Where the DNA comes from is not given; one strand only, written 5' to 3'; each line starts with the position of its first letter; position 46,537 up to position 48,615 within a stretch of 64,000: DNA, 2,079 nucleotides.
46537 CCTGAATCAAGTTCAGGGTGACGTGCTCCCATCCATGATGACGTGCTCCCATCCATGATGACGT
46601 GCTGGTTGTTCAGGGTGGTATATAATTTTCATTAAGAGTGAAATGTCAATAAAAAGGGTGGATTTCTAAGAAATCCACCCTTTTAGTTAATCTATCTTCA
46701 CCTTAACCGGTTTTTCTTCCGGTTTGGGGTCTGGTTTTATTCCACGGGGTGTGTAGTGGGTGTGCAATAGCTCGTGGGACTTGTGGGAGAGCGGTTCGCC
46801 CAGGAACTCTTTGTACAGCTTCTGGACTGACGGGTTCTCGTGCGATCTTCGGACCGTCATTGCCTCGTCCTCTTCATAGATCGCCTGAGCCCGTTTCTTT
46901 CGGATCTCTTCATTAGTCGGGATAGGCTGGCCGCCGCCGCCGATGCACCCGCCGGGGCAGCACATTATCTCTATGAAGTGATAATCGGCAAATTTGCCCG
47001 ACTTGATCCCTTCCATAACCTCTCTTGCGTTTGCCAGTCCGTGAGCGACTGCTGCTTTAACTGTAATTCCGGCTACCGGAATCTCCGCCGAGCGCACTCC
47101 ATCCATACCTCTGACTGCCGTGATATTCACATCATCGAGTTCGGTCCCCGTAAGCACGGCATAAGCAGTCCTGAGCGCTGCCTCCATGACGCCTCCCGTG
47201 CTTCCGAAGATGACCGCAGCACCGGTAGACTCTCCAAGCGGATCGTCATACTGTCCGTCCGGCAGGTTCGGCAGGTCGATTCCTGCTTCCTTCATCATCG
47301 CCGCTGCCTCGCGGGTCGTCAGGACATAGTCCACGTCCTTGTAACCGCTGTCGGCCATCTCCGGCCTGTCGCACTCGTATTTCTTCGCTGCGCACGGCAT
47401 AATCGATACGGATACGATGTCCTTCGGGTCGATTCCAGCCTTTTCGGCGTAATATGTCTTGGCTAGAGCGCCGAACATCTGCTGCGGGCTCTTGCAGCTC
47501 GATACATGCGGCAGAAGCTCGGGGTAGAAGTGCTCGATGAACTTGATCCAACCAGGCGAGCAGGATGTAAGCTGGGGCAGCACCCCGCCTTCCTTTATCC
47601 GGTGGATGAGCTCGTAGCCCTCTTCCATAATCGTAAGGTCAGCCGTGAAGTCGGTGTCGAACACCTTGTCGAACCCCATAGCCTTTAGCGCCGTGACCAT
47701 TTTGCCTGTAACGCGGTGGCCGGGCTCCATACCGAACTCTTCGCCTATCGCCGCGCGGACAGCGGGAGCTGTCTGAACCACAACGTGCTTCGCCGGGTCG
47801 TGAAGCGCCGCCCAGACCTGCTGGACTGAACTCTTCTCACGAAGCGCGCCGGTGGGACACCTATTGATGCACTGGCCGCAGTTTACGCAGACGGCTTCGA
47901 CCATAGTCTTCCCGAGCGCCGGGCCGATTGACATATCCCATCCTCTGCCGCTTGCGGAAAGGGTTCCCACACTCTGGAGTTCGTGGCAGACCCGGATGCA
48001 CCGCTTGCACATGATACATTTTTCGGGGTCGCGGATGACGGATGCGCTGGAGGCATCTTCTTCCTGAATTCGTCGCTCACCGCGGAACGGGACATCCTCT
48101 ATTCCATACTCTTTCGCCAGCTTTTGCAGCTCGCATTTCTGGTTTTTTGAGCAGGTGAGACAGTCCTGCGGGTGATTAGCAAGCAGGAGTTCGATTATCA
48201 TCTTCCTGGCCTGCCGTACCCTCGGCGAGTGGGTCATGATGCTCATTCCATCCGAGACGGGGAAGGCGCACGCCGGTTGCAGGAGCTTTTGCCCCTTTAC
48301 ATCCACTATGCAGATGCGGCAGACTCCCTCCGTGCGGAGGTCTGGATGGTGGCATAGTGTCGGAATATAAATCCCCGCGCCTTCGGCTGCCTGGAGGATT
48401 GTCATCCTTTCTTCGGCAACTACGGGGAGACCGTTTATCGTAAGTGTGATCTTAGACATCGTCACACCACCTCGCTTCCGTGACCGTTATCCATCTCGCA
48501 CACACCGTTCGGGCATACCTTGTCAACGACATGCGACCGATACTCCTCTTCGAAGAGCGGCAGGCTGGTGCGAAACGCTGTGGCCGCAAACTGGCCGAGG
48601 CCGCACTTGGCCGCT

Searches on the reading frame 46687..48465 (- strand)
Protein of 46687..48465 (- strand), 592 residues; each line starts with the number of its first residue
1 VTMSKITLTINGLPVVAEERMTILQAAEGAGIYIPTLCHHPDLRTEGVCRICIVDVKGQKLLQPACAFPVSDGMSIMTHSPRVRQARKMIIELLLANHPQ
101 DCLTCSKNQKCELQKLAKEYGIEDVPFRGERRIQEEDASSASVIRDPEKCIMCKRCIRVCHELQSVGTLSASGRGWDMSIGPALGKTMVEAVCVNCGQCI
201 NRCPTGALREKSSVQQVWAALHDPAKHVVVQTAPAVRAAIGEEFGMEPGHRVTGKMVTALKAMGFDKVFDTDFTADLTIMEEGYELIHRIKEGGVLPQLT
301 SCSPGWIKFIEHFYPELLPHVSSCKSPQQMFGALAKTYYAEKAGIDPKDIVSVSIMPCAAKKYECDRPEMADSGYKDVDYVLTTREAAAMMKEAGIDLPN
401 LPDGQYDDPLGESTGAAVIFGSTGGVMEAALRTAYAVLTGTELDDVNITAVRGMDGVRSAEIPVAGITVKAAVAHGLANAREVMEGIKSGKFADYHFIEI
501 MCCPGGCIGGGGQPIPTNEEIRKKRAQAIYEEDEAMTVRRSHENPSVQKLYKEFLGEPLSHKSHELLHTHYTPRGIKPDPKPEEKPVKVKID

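Call 15: search_protein_families(library=pfam, proteins=[window:46687-48465:-])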
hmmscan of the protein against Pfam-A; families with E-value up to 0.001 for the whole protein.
window:46687-48465:- (592 aa): 13 families
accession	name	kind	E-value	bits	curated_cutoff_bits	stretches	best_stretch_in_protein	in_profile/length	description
PF02906.19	Fe_hyd_lg_C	-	1.1e-101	340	22.1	1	226-511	1-245/245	Iron only hydrogenase large subunit, C-terminal domain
PF02256.22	Fe_hyd_SSU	-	1.2e-28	99.3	24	1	520-574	2-56/56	Iron hydrogenase small subunit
PF10588.14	NADH-G_4Fe-4S_3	-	8.7e-20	70.4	27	1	87-125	1-39/40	NADH-ubiquinone oxidoreductase-G iron-sulfur binding region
PF13510.11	Fer2_4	-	2e-16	60.3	22.8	1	5-80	3-81/82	2Fe-2S iron-sulfur cluster binding domain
PF22117.2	Fer4_Nqo3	-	7.8e-09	36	27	1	146-208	7-66/67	NADH-quinone oxidoreductase subunit 3, ferredoxin-like domain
PF13237.11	Fer4_10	-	8.7e-08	32.4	25.5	0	143-160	2-19/53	4Fe-4S dicluster domain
PF00111.32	Fer2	-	1.2e-06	28.8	21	1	10-60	3-51/77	2Fe-2S iron-sulfur cluster binding domain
PF00037.32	Fer4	-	3.3e-06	27.1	21.1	1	191-209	6-24/24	4Fe-4S binding domain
PF12838.12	Fer4_7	-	8.1e-06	26.7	27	1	149-207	1-52/52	4Fe-4S dicluster domain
PF12837.12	Fer4_6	-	0.00014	22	25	1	145-162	4-21/24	4Fe-4S binding domain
PF13187.11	Fer4_9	-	0.00016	22.1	27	1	149-207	1-51/52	4Fe-4S dicluster domain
PF13484.11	Fer4_16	-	0.00017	22.7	30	1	193-213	2-23/66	4Fe-4S double cluster binding domain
PF12797.12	Fer4_2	-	0.00094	19.5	24.5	0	143-161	3-21/22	4Fe-4S binding domain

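Call 71: list_cluster_members(proteins=[window:46687-48465:-, window:45845-46291:-, window:48462-50081:-, window:44709-45407:-])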
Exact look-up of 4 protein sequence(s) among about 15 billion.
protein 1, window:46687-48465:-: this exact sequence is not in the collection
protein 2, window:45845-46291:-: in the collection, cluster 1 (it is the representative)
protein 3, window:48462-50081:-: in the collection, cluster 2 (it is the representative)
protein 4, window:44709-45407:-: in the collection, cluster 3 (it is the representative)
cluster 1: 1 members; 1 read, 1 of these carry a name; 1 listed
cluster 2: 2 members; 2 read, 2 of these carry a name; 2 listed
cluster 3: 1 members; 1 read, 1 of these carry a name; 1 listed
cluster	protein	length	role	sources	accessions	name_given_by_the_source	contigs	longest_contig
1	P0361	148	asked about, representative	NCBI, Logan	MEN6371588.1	MAG: hypothetical protein ABFD64_06185 [Armatimonadota bacterium]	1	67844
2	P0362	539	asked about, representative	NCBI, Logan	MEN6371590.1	MAG: NADH-ubiquinone oxidoreductase-F iron-sulfur binding region domain-containing ...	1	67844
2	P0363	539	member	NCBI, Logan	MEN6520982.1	MAG: NADH-ubiquinone oxidoreductase-F iron-sulfur binding region domain-containing ...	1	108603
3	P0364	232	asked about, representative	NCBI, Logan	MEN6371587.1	MAG: PEP-CTERM sorting domain-containing protein [Armatimonadota bacterium]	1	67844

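Call 72: find_encoding_contigs(protein=P0363, flank=6000, max_places=2)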
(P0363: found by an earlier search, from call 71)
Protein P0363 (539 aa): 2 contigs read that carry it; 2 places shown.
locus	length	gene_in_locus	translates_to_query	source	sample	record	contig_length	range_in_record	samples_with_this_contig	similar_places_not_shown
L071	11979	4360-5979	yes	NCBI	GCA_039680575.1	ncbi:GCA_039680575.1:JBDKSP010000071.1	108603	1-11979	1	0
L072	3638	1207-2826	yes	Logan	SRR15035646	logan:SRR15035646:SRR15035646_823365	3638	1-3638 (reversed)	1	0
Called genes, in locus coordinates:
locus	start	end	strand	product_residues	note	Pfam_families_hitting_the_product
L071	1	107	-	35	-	PF00009:GTP_EFTU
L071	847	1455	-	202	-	-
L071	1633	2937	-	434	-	PF12229:PG_binding_4, PF04294:VanW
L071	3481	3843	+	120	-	-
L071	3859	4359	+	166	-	PF01257:2Fe-2S_thioredx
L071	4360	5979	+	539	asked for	PF01257:2Fe-2S_thioredx, PF01512:Complex1_51K, PF10589:NADH_4Fe-4S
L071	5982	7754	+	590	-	PF13510:Fer2_4, PF00037:Fer4 (faint), PF10588:NADH-G_4Fe-4S_3, PF13237:Fer4_10 (faint), PF12838:Fer4_7 (weak), PF22117:Fer4_Nqo3, PF02906:Fe_hyd_lg_C, PF02256:Fe_hyd_SSU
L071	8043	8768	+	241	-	-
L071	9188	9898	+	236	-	-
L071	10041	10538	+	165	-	PF13404:HTH_AsnC-type (weak), PF13412:HTH_24 (weak), PF01037:AsnC_trans_reg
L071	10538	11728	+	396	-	PF00155:Aminotran_1_2, PF00266:Aminotran_5 (weak), PF01041:DegT_DnrJ_EryC1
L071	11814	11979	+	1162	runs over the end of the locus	PF06452:CBM9_1, PF16402:DUF5010, PF16158:N_BRCA1_IG (faint)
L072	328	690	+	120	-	-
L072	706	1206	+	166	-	PF01257:2Fe-2S_thioredx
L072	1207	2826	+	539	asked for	PF01257:2Fe-2S_thioredx, PF01512:Complex1_51K, PF10589:NADH_4Fe-4S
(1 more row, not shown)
